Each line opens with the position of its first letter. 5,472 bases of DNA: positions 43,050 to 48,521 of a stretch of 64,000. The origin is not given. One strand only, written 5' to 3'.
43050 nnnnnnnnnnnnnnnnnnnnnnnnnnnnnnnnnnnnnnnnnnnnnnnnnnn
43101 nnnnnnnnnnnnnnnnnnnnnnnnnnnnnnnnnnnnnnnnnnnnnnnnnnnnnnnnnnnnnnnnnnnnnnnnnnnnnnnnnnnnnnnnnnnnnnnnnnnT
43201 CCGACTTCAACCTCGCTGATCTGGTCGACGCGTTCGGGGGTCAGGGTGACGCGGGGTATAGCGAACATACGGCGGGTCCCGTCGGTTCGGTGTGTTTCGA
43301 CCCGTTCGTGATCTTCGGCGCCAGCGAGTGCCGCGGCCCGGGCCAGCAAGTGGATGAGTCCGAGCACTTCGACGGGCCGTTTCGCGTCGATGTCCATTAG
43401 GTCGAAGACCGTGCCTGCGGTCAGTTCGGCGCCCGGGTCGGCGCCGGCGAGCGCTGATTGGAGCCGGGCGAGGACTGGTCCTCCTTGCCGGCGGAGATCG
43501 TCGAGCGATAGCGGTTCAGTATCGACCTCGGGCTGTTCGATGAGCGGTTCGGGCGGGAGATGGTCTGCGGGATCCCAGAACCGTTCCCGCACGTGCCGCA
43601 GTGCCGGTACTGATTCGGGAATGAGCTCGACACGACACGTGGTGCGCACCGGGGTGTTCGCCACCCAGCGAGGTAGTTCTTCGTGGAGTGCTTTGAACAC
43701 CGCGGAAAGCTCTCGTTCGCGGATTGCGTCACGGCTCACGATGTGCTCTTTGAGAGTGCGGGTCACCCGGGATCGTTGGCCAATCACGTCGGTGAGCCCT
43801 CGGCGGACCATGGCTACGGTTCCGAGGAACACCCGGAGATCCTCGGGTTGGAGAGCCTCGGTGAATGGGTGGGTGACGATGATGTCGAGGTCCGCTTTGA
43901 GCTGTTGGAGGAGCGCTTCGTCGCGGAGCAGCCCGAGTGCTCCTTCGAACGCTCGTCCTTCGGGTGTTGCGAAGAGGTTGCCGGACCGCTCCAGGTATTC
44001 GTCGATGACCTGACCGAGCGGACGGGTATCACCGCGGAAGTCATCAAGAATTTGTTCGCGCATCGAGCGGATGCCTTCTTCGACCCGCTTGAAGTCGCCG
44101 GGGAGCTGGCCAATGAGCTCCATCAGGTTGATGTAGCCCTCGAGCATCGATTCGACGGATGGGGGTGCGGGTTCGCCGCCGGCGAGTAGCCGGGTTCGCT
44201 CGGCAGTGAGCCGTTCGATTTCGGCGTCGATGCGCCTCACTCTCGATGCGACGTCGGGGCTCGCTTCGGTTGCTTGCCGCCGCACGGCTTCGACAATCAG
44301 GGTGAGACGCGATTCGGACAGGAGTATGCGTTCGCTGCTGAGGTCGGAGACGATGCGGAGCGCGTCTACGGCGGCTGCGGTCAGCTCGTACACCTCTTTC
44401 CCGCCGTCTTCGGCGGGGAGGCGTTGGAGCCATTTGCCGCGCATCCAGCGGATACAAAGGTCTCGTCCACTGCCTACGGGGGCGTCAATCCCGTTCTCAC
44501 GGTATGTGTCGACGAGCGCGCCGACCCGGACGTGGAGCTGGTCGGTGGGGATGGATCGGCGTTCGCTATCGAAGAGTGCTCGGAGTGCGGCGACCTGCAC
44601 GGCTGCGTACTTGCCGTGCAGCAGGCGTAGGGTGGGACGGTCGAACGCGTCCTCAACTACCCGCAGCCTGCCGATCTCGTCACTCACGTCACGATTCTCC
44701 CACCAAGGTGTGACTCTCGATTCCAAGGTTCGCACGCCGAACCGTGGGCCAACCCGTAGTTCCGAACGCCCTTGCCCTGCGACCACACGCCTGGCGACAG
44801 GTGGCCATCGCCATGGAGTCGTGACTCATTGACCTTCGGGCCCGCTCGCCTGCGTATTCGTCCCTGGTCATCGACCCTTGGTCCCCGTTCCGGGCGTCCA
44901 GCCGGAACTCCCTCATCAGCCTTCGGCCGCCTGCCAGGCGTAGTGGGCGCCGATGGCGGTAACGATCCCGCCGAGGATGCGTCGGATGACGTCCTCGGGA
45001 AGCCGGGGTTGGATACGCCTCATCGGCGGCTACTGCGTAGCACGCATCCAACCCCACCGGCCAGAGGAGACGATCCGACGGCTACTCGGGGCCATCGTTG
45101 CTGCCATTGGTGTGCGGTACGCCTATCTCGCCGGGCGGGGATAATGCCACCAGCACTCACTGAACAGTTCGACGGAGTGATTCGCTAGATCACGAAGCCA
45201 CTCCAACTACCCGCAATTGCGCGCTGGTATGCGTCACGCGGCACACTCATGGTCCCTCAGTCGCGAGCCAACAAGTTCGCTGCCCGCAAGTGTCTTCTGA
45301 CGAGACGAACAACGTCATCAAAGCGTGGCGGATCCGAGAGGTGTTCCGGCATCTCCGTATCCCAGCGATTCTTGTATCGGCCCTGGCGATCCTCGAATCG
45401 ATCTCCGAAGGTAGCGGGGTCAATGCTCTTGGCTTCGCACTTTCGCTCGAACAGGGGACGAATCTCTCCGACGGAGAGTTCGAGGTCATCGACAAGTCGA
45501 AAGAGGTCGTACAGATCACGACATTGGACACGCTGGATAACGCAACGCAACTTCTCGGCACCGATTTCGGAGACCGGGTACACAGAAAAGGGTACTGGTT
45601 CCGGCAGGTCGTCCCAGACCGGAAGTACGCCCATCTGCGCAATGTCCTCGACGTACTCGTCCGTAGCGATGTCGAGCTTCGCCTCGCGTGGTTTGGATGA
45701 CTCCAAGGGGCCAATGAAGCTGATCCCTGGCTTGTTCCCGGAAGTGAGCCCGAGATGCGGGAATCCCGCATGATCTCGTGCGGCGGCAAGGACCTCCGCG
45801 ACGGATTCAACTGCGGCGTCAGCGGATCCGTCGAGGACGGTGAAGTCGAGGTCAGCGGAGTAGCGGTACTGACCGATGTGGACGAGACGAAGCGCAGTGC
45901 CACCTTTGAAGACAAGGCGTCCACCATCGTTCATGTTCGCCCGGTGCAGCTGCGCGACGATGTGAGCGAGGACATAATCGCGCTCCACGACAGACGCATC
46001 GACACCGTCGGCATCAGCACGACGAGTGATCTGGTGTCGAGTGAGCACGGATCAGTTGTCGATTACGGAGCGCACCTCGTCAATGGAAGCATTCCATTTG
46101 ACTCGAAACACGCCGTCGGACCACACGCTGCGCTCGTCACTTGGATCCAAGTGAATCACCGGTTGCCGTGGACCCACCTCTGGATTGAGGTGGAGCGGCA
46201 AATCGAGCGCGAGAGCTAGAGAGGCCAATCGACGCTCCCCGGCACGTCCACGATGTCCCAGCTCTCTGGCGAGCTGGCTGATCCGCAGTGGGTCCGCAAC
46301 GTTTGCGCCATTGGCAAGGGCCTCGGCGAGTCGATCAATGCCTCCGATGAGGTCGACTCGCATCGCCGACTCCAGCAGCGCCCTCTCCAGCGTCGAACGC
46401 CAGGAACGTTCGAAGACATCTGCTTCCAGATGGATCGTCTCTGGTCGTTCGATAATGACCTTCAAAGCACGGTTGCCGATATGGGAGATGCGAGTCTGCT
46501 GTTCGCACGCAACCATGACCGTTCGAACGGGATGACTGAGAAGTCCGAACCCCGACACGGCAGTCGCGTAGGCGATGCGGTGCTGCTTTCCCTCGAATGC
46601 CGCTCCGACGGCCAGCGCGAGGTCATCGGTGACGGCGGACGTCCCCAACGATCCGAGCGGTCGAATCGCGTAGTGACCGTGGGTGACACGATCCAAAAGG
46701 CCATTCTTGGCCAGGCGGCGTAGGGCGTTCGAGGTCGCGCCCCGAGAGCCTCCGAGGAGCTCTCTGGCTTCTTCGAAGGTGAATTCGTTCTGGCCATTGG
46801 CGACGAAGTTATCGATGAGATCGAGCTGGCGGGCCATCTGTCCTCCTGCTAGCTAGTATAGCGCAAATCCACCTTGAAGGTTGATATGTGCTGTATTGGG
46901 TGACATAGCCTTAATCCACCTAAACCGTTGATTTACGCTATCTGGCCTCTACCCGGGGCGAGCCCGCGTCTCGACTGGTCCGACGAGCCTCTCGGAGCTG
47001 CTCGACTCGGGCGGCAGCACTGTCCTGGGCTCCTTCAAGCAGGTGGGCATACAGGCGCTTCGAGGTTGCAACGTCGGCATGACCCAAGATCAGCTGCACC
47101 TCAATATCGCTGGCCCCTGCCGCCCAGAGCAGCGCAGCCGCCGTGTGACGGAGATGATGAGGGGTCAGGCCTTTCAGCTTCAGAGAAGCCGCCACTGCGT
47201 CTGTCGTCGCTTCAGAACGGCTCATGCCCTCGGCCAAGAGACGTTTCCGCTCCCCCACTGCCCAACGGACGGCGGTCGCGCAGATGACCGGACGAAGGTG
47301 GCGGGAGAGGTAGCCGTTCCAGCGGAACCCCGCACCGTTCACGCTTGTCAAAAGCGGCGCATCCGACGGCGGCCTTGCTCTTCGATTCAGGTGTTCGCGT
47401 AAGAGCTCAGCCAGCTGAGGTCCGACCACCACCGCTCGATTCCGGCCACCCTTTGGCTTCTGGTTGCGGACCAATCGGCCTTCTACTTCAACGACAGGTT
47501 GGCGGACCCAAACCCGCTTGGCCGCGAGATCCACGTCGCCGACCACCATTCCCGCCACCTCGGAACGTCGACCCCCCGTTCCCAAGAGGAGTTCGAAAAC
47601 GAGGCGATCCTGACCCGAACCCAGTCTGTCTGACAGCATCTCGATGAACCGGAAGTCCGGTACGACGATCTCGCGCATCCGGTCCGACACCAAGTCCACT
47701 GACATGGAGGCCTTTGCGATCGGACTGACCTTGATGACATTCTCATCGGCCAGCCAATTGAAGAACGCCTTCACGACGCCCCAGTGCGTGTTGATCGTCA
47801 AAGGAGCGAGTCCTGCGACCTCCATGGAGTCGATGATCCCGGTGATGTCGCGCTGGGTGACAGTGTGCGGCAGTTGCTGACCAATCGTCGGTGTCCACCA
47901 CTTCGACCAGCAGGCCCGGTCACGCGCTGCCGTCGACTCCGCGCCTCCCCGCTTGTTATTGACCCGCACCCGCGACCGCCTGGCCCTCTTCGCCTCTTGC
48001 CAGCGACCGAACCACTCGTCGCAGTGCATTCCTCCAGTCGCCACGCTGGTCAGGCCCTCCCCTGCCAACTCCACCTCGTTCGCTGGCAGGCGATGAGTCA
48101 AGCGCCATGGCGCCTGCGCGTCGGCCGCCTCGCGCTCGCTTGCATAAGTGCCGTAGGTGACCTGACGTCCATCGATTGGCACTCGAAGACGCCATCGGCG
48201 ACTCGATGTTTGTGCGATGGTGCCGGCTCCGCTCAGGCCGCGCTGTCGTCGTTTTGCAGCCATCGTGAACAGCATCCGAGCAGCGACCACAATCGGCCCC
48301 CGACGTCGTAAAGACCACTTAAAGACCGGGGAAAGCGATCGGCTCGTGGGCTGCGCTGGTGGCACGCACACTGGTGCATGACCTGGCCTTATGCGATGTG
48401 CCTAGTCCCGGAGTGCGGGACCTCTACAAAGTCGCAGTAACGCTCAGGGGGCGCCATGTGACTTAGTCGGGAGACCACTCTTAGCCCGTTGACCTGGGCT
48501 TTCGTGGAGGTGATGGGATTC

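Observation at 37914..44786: Type I Wadjet-like jetABCD (SMC-family anti-plasmid system) as island cargo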

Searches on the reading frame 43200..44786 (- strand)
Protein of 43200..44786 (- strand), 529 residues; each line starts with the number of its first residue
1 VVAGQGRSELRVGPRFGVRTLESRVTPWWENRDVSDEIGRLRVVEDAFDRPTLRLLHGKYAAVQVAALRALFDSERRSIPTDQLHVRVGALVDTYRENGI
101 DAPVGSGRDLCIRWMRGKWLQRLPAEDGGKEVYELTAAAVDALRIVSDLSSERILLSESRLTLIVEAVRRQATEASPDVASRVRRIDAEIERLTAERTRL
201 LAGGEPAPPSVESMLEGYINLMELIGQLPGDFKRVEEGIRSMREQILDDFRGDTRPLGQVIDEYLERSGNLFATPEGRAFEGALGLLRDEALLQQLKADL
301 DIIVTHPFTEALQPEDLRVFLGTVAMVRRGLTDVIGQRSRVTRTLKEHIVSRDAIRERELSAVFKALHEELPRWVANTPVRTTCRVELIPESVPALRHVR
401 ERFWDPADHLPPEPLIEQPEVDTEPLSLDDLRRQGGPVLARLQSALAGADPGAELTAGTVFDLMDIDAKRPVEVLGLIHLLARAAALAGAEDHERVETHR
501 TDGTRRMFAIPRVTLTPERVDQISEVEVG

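Call 5: search_protein_families(library=pfam, proteins=[window:43200-44786:-], max_evalue=0.01)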
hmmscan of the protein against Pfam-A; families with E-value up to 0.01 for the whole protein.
window:43200-44786:- (529 aa): 1 family
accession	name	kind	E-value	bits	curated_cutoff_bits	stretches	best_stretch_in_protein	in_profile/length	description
PF11855.13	DUF3375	-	6e-92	309.4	28.6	1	47-515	3-474/474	Protein of unknown function (DUF3375)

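Call 6: search_protein_families(library=padloc, proteins=[window:43200-44786:-], max_evalue=0.01)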
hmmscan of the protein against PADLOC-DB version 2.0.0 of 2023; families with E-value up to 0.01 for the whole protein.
window:43200-44786:- (529 aa): 12 families
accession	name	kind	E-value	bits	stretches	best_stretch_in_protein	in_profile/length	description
PDLC00464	JetA1|JetA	-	3.1e-149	496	1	39-518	6-483/492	DUF3375 domain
PDLC00460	JetA1|JetA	-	4.3e-54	182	1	49-521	16-484/487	DUF3375 domain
PDLC00447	JetA1|JetA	-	3.6e-43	146.1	1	51-518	21-482/484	DUF3375 domain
PDLC00461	JetA1|JetA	-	3.7e-25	86.5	1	52-368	19-327/486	DUF3375 domain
PDLC00452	JetA1|JetA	-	8.6e-24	81.9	1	48-347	17-315/499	DUF3375 domain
PDLC00457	JetA1|JetA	-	5e-22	76.4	1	50-315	13-281/480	DUF3375 domain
PDLC00463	JetA1|JetA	-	8.9e-21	72.3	1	108-311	113-315/557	DUF3375 domain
PDLC00465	JetA1|JetA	-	6.4e-17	59.3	1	50-516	19-479/502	DUF3375 domain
PDLC00446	JetA1|JetA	-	6.5e-11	39.5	1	33-523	3-501/505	DUF3375 domain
PDLC00444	JetA1|JetA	-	6e-10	36.4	1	50-292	14-266/489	DUF3375 domain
PDLC00455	JetA1|JetA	-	2.4e-07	27.9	1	45-359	7-324/484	DUF3375 domain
PDLC00459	JetA1|JetA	-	7.6e-06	23.1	1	81-211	52-180/486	DUF3375 domain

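Call 16: search_solved_structures(query=window:43200-44786:-, max_evalue=0.01, show_alignments=1)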
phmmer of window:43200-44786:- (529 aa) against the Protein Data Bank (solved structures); distinct sequences matched with E-value up to 0.01: 4.
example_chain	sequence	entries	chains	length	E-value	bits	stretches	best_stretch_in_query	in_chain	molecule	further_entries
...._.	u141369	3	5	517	6.9e-14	54.7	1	42-346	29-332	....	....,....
9qxt_E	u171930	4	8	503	3.3e-13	52.4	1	50-320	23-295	JetA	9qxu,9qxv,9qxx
8q72_E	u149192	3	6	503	8.2e-13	51.1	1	50-320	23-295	JetA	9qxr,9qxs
8as8_E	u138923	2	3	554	1.1e-12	50.8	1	50-320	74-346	JetA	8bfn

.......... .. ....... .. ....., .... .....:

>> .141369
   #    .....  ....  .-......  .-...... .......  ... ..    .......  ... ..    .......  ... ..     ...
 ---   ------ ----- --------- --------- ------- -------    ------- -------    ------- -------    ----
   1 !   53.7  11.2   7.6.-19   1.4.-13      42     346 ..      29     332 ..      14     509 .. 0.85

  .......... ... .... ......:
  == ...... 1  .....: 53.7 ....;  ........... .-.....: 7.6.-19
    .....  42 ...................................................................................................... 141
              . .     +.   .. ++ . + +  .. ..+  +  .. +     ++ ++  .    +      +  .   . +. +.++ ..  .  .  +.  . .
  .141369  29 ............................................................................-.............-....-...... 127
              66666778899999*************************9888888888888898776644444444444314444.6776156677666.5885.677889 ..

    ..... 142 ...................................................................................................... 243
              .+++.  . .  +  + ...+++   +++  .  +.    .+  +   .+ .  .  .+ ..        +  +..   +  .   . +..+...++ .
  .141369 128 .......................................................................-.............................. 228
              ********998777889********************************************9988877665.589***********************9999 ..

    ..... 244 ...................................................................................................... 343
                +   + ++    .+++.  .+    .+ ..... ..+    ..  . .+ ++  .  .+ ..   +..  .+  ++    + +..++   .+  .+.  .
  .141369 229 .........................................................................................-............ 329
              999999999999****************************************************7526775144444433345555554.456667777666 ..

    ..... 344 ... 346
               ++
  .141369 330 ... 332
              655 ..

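Call 69: search_protein_families(library=ncbifam, proteins=[window:43200-44687:-], max_evalue=0.001)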
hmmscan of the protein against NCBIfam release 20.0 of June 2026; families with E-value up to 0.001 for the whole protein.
window:43200-44687:- (496 aa): 0 families

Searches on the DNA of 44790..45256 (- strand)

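Call 79: search_dna_similar(query=window:44790-45256:-, collection=plasmids, mode=distant, max_rows=10)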
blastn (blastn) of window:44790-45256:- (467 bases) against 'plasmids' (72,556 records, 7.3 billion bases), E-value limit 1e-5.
No match.

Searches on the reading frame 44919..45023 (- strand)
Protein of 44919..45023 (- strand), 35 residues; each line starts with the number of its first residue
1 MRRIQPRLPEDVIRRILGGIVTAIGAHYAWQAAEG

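Call 80: search_protein_families(library=pfam, proteins=[window:44919-45023:-], max_evalue=1)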
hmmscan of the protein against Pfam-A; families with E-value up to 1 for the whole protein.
seq(35 aa): 0 families

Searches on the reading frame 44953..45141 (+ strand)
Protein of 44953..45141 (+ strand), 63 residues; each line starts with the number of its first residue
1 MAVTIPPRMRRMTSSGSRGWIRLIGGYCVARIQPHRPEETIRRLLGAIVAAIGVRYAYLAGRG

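Call 80: search_protein_families(library=pfam, proteins=[window:44953-45141:+], max_evalue=1)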
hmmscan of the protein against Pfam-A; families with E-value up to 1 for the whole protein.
seq(63 aa): 0 families

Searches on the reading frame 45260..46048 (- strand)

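Call 9: search_protein_families(library=pfam, proteins=[window:45260-46048:-], max_evalue=0.001)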
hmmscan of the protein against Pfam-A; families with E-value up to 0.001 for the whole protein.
window:45260-46048:- (263 aa): 1 family
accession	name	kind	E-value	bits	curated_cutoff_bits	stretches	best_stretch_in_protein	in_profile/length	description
PF08843.17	AbiEii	-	3.5e-27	96.3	22.5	1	40-247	10-236/238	Nucleotidyl transferase AbiEii toxin, Type IV TA system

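Call 53: search_protein_families(library=padloc, proteins=[window:45260-46048:-], max_evalue=0.001)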
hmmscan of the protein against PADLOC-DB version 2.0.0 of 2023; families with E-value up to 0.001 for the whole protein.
window:45260-46048:- (263 aa): 29 families (the best 25 are shown)
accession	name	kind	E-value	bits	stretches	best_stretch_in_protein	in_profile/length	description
PDLC02304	AbiEii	-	2.8e-55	186.1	1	1-257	1-258/260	AbiEii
PDLC02317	AbiEii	-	1.8e-26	91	2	1-75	1-74/396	AbiEii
PDLC02323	AbiEii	-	1e-21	75.7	1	14-253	12-246/248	AbiEii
PDLC02318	AbiEii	-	3.9e-20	70.4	1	12-253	13-246/280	AbiEii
PDLC02294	AbiEii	-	1.8e-16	58.8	1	4-224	4-226/260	AbiEii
PDLC02321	AbiEii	-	9.5e-16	56.3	2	18-72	19-70/296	AbiEii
PDLC02288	AbiEii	-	1.8e-14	51.4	1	4-255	14-272/294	AbiEii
PDLC02303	AbiEii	-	4.6e-14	50.5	1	5-86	4-82/249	AbiEii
PDLC02305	AbiEii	-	4.6e-14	50.4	2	3-69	4-69/306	AbiEii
PDLC02296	AbiEii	-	2.5e-12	44.5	1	18-88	21-88/282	AbiEii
PDLC02306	AbiEii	-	1.2e-11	42.7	1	124-254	145-275/280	AbiEii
PDLC02292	AbiEii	-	7.7e-11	40.3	1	7-82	14-83/283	AbiEii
PDLC02297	AbiEii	-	6.4e-10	36.9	1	4-72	5-72/307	AbiEii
PDLC02313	AbiEii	-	1.5e-09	35.7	1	22-85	23-83/254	AbiEii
PDLC02307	AbiEii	-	5.1e-09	34.2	1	29-71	14-48/219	AbiEii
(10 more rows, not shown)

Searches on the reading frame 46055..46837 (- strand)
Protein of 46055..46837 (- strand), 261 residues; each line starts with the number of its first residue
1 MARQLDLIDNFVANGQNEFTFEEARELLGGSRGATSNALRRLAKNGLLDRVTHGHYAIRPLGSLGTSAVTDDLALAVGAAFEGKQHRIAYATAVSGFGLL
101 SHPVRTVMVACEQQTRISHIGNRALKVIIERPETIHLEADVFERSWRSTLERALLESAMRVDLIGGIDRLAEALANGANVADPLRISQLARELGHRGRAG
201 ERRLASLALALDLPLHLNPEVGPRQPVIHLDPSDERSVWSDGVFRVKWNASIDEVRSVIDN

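Call 9: search_protein_families(library=pfam, proteins=[window:46055-46837:-], max_evalue=0.001)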
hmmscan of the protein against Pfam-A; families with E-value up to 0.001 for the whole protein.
window:46055-46837:- (261 aa): 2 families
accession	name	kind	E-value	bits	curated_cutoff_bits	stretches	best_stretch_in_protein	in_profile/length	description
PF13338.12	AbiEi_4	-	4.7e-07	30.3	25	1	7-58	2-48/49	Transcriptional regulator, AbiEi antitoxin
PF12802.13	MarR_2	-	1.2e-05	25.8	27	1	6-54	9-56/61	MarR family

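Call 53: search_protein_families(library=padloc, proteins=[window:46055-46837:-], max_evalue=0.001)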
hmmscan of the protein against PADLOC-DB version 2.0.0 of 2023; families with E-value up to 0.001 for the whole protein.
window:46055-46837:- (261 aa): 15 families
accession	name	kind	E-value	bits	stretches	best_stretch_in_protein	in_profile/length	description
PDLC02267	AbiEi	-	1.4e-20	71.8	1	3-258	5-250/252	AbiEi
PDLC02268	AbiEi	-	1.5e-10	38.9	1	37-205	27-199/204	AbiEi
PDLC02276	AbiEi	-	1.2e-09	36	1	11-185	10-184/270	AbiEi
PDLC02286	AbiEi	-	7.9e-09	33.2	1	37-194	32-195/207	AbiEi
PDLC02271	AbiEi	-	8.3e-09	33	1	6-176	11-184/263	AbiEi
PDLC02266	AbiEi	-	3.3e-08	31.2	1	6-192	5-194/258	AbiEi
PDLC02287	AbiEi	-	5.7e-08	30.6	1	19-174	13-160/253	AbiEi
PDLC02282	AbiEi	-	2.3e-07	28.4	1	6-59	5-58/260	AbiEi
PDLC02242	AbiEi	-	4e-07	27.9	1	35-194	30-195/207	AbiEi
PDLC02269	AbiEi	-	3.4e-06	24.6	1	17-176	11-162/251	AbiEi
PDLC02226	AbiEi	-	4.7e-06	24.6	1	30-136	29-134/202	AbiEi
PDLC02252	AbiEi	-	1.4e-05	22.8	1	6-130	5-129/259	AbiEi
PDLC02232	AbiEi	-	9.1e-05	20.4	1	5-64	7-66/177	AbiEi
PDLC02283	AbiEi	-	0.00063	17.5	1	31-128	27-117/201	AbiEi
PDLC02225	AbiEi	-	0.00085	17.1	0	32-137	28-120/198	AbiEi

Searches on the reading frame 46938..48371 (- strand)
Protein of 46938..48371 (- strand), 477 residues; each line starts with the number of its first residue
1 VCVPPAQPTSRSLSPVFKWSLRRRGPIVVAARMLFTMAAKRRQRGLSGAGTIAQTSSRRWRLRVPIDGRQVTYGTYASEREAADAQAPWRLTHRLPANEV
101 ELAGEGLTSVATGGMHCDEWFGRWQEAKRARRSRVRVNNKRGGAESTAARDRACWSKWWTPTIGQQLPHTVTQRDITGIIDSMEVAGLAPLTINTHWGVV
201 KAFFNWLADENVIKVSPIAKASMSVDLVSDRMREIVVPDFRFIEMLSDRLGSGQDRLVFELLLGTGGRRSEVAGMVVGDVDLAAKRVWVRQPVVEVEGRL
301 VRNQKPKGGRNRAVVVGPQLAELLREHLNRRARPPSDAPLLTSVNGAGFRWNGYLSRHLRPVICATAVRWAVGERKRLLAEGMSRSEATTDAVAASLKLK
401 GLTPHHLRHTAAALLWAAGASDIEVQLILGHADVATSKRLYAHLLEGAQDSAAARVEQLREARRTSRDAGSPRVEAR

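Call 9: search_protein_families(library=pfam, proteins=[window:46941-48371:-], max_evalue=0.001)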
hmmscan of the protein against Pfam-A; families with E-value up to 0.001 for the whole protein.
window:46941-48371:- (477 aa): 1 family
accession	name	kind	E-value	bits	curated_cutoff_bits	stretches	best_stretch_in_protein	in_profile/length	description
PF00589.27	Phage_integrase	-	1.2e-19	71.2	27.1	1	253-445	22-169/172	Phage integrase family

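Call 37: find_encoding_contigs(protein=window:46938-48371:-, flank=10000, max_places=8)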
Protein window:46938-48371:- (477 aa): no gene with exactly this product is on record in the collection.

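Call 53: search_protein_families(library=padloc, proteins=[window:46941-48371:-], max_evalue=0.001)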
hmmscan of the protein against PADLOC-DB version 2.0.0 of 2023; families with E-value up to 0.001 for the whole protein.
window:46941-48371:- (477 aa): 0 families

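Call 69: search_protein_families(library=ncbifam, proteins=[window:46941-48275:-], max_evalue=0.001)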
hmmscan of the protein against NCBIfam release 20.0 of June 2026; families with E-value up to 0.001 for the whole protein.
window:46941-48275:- (445 aa): 8 families
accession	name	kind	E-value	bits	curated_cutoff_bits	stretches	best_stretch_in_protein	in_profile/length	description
TIGR02224.1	recomb_XerC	equivalog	2.5e-18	66.5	335.15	2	135-301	40-193/295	tyrosine recombinase XerC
NF040815.2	recomb_XerA_Arch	equivalog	1.3e-17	64.2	220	2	137-300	36-176/263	site-specific tyrosine recombinase/integron integrase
TIGR02225.1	recomb_XerD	equivalog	7.9e-17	61.5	329.6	2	133-300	35-188/290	site-specific tyrosine recombinase XerD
NF001399.0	PRK00283.1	subfamily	3.2e-16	59.4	279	1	135-414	47-285/300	tyrosine recombinase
TIGR02249.1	integrase_gron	subfamily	3.5e-13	49.6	265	1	357-416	246-304/315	integron integrase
NF003462.0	PRK05084.1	equivalog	6.3e-12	44.9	267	1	368-425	302-357/360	tyrosine recombinase XerS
NF002331.0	PRK01287.1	subfamily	2.7e-10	39.8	371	1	163-259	102-200/365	site-specific tyrosine recombinase XerC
NF011946.0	PRK15417.1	equivalog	3.5e-09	36.3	435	1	334-425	240-328/337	integron integrase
